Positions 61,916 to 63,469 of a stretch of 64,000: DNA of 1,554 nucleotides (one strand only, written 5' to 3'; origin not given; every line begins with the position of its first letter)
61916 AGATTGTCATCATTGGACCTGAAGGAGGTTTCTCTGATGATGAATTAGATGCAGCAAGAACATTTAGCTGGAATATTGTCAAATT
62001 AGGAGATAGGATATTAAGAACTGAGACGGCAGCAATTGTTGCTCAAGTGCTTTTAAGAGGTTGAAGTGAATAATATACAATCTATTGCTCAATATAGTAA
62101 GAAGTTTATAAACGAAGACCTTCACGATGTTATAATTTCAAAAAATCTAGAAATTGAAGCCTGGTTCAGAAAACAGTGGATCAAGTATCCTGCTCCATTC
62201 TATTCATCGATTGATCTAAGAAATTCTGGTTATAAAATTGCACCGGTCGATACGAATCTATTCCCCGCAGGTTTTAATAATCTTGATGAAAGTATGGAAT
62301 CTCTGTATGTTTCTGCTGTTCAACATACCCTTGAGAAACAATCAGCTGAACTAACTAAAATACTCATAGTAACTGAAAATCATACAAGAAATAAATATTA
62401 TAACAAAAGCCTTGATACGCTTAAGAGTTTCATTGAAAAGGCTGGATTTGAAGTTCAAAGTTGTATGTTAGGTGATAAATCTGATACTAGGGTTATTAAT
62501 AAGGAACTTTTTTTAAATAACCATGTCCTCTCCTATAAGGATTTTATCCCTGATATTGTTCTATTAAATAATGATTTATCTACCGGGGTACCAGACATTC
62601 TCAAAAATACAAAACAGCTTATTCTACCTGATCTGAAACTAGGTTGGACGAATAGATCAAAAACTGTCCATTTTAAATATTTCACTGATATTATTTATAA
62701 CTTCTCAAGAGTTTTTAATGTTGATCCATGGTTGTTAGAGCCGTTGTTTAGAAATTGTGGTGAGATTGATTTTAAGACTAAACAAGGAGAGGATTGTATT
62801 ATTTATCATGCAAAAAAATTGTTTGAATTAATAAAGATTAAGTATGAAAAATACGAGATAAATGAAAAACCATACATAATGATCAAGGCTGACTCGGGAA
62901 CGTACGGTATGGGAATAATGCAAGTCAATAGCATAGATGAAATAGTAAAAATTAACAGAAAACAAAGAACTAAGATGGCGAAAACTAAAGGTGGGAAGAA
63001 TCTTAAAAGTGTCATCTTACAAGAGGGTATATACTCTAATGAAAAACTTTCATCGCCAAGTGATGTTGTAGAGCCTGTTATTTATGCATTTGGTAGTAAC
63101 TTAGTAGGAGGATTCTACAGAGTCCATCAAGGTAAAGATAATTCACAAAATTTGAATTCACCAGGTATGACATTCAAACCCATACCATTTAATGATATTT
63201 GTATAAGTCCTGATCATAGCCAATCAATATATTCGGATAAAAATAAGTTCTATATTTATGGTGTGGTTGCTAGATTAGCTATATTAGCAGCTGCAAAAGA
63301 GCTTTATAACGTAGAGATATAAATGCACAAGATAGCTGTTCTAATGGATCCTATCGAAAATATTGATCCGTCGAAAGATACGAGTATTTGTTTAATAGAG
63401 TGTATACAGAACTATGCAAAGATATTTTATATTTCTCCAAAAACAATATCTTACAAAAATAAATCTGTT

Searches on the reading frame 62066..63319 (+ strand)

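Call 66: search_protein_families(library=pfam, proteins=[window:62066-63319:+], max_evalue=0.00001)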
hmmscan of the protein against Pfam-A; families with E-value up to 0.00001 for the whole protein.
window:62066-63319:+ (418 aa): 1 family
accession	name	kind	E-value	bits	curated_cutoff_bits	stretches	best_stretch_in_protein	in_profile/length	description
PF08886.16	GshA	-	4.4e-150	500.2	25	1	22-413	3-402/402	Glutamate-cysteine ligase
